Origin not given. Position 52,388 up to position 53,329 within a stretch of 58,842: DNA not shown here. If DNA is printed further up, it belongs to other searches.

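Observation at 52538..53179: DGR target is a small, apparently cytoplasmic protein without an obvious C-type-lectin/FGE signature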

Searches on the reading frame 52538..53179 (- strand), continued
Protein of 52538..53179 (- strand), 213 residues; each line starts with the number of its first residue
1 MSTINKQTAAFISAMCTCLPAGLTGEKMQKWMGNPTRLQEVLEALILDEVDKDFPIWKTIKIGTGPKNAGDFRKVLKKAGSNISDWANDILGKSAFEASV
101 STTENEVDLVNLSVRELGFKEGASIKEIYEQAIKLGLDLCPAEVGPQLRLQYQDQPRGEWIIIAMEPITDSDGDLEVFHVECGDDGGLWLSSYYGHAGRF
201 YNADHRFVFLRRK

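Call 57: predict_structure(alignment_id=A3)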
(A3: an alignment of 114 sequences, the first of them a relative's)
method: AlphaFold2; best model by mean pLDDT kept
length: 173 residues; sequences in the alignment: 114
mean_pLDDT: 92.8   pTM: 0.86
mean pLDDT of the five models: 92.8, 92.5, 92.0, 91.1, 90.4
residues with pLDDT >= 90: 153; 70-90: 5; 50-70: 6; < 50: 9
segments of 3 or more residues with pLDDT < 50: 1-4, 6-9
pLDDT, mean of each block of 10 residues (from residue 1): 46 78 97 97 97 97 97 98 98 97 98 97 98 97 95 96 98 84
secondary structure, 60 per line:
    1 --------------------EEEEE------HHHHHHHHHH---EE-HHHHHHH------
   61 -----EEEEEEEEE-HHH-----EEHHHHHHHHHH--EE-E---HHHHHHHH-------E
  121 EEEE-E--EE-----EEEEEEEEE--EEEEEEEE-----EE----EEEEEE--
elements in order: E21-25 H32-41 H48-54 E66-74 H86-95 H105-112 E120-124 E136-144 E147-154 E166-171

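Call 59: search_protein_families(library=pfam, alignment_id=A4, max_evalue=0.00001)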
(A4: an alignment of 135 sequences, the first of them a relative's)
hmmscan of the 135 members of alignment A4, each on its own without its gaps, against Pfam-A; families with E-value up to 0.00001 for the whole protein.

A. member 1, L003:3281-5818:+ (846 aa): 5 families
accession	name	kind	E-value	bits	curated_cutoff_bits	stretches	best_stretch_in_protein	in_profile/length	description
PF00133.28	tRNA-synt_1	-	1.4e-47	162.9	22.7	2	12-222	1-224/414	tRNA synthetases class I (I, L, M and V)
PF13603.12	tRNA-synt_1_2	-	2.5e-45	154.7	25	1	220-408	1-184/185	Leucyl-tRNA synthetase, editing domain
PF09334.17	tRNA-synt_1g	-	3.7e-32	112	20.1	1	39-186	6-149/391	tRNA synthetases class I (M)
PF08264.19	Anticodon_1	-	5e-22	78.8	25.1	1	682-799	5-140/148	Anticodon-binding domain of tRNA ligase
PF01406.26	tRNA-synt_1e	-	3.2e-06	27.2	27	0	46-116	21-91/301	tRNA synthetases class I (C) catalytic domain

B. families by the number of members that match (of 135 scanned): 168 families (the first 25 are shown)
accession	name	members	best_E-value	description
PF09334.17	tRNA-synt_1g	3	1.6e-89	tRNA synthetases class I (M)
PF00133.28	tRNA-synt_1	3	6.2e-51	tRNA synthetases class I (I, L, M and V)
PF00534.26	Glycos_transf_1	3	3.7e-40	Glycosyl transferases group 1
PF13692.12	Glyco_trans_1_4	3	5.8e-34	Glycosyl transferases group 1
PF00239.26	Resolvase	3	4.8e-23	Resolvase, N terminal domain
PF07508.19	Recombinase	3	8.1e-14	Recombinase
PF13408.12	Zn_ribbon_recom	3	3.2e-08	Recombinase zinc beta ribbon domain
PF00464.25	SHMT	2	7.3e-167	Serine hydroxymethyltransferase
PF06723.19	MreB_Mbl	2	3.3e-130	MreB/Mbl protein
PF01702.25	TGT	2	9.5e-125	Queuine tRNA-ribosyltransferase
PF01026.27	TatD_DNase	2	7.7e-75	TatD related DNase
PF00587.30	tRNA-synt_2b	2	2.3e-45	tRNA synthetase class II core domain (G, H, P, S and T)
PF13603.12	tRNA-synt_1_2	2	2.5e-45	Leucyl-tRNA synthetase, editing domain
PF00334.24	NDK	2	1.7e-40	Nucleoside diphosphate kinase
PF01029.23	NusB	2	1.3e-36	NusB family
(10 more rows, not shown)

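Call 60: fold_search(model_id=the predicted structure, library=pdb)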
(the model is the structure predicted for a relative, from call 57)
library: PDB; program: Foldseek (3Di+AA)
matches with E <= 10: 148; with E <= 0.001: 0
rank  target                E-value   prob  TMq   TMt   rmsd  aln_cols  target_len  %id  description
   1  4iop_B                1.5e-01  0.54  0.34  0.45   5.8       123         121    9  Crystal structure of NKp65 bound to its ligand KACL (released 2013-07-17)
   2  8h4v_B                1.6e-01  0.57  0.35  0.42   5.6       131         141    7  Mincle CRD complex with PGL trisaccharide (released 2023-08-09)
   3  4kzw_B                2.4e-01  0.21  0.28  0.35   8.7       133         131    7  Structure of the carbohydrate-recognition domain of the C-type lectin mincle (released 2013-08-28)
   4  4kzv_A                2.6e-01  0.44  0.36  0.45   5.7       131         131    8  Structure of the carbohydrate-recognition domain of the C-type lectin mincle bound to trehalose (released 2013-08-28)
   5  8oks_B                2.6e-01  0.38  0.32  0.43   5.5       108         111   11  Crystal structure of Bdellovibrio bacteriovorus Bd2740 C-terminal domain (released 2023-10-25)
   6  4kzv_B                3.0e-01  0.41  0.35  0.44   5.9       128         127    8  Structure of the carbohydrate-recognition domain of the C-type lectin mincle bound to trehalose (released 2013-08-28)
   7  4zrv_A                4.4e-01  0.30  0.34  0.42   6.0       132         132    8  Structure of cow mincle CRD complexed with trehalose mono butyrate (released 2016-05-25)
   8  3wbr_A                7.3e-01  0.28  0.36  0.46   6.2       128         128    5  Crystal structure of carbohydrate recognition domain of Blood Dendritic Cell Antigen-2 (BDCA2) lectin (crystal form-3) (released 2013-12-25)
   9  4l7v                  7.3e-01  0.12  0.17  0.16   6.9        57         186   19  Crystal structure of Protein L-isoaspartyl-O-methyltransferase of Vibrio cholerae (released 2014-06-18)
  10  3wbp_A                7.7e-01  0.25  0.36  0.45   6.5       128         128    5  Crystal structure of carbohydrate recognition domain of Blood Dendritic Cell Antigen-2 (BDCA2) lectin (crystal form-1) (released 2013-12-25)
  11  8qmd_D                8.3e-01  0.09  0.25  0.31   6.9       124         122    6  Human NK cell receptor NKp80, extracellular domain (released 2025-04-02)
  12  5kth_A                8.8e-01  0.18  0.33  0.38   6.0       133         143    8  Structure of cow mincle complexed with brartemicin (released 2016-08-31)
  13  3wbr_H                9.4e-01  0.11  0.29  0.37  10.0       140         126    6  Crystal structure of carbohydrate recognition domain of Blood Dendritic Cell Antigen-2 (BDCA2) lectin (crystal form-3) (released 2013-12-25)
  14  6w4q_B                9.4e-01  0.05  0.12  0.04  10.5        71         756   14  Crystal structure of full-length tailspike protein 2 (TSP2, ORF211) ) from Escherichia coli O157:H7 bacteriophage CAB1 (released 2021-01-20)
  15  3wbr_F                1.0e+00  0.21  0.36  0.45   6.5       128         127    5  Crystal structure of carbohydrate recognition domain of Blood Dendritic Cell Antigen-2 (BDCA2) lectin (crystal form-3) (released 2013-12-25)
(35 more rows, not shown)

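Call 65: list_cluster_members(proteins=[P0044, P0020, P0053, P0001])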
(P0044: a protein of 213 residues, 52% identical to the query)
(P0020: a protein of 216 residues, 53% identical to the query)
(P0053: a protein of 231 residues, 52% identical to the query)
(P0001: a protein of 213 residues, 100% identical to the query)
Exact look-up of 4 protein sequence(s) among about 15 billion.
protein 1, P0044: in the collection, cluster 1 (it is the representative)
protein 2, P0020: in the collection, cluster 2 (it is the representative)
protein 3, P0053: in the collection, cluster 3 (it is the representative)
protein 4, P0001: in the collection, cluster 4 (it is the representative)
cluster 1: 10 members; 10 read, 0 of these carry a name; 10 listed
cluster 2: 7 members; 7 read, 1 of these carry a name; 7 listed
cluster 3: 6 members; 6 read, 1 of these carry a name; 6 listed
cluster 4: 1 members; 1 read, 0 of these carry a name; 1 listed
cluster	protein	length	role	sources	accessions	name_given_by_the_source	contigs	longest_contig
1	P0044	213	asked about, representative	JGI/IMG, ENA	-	-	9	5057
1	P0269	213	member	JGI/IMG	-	-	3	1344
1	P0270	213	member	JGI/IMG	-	-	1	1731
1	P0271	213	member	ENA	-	-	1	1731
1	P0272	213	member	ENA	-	-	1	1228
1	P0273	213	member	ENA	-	-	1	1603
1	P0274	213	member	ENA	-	-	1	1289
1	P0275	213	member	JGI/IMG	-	-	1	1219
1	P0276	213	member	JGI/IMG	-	-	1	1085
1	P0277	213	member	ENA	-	-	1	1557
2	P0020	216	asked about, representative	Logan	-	-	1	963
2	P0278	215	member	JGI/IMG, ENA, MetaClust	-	\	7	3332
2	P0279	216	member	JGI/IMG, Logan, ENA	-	-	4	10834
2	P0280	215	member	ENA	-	-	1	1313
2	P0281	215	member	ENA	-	-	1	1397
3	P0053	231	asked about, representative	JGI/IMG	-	-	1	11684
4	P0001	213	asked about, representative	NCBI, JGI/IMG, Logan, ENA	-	-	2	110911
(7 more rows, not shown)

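Call 73: find_related_loci(query=A2, collection=viral_contigs, flank=8000)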
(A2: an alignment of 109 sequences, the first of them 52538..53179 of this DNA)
Query A2 (213 aa) in viral_contigs; peptide patterns used: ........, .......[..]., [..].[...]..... (x = any residue, [..] = any of these).
42 stretches matched a pattern; 2 encode a relative of the query (tblastn E <= 1e-3); 2 distinct loci.
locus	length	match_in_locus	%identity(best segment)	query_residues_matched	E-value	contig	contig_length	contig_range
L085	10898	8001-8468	55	55-213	5e-53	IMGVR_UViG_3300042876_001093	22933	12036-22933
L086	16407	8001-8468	43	53-211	6e-30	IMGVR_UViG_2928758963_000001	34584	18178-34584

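Call 81: search_protein_families(library=padloc, proteins=[window:52538-53179:-, P0260, P0065], max_evalue=0.1)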
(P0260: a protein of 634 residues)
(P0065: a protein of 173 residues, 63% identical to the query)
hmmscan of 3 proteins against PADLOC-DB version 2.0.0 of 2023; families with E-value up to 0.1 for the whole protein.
window:52538-53179:- (213 aa): 0 families

P0260 (634 aa): 0 families

P0065 (173 aa): 0 families

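Call 82: search_protein_families(library=phrogs, proteins=[window:52538-53179:-, P0260, P0065, P0096], max_evalue=0.1)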
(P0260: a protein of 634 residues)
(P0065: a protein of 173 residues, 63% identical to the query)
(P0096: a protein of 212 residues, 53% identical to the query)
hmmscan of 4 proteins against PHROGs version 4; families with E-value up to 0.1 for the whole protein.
window:52538-53179:- (213 aa): 0 families

P0260 (634 aa): 0 families

P0065 (173 aa): 1 family
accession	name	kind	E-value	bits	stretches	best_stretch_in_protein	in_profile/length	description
phrog_15320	-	unknown function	0.048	14.9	1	23-61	36-75/98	-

P0096 (212 aa): 0 families
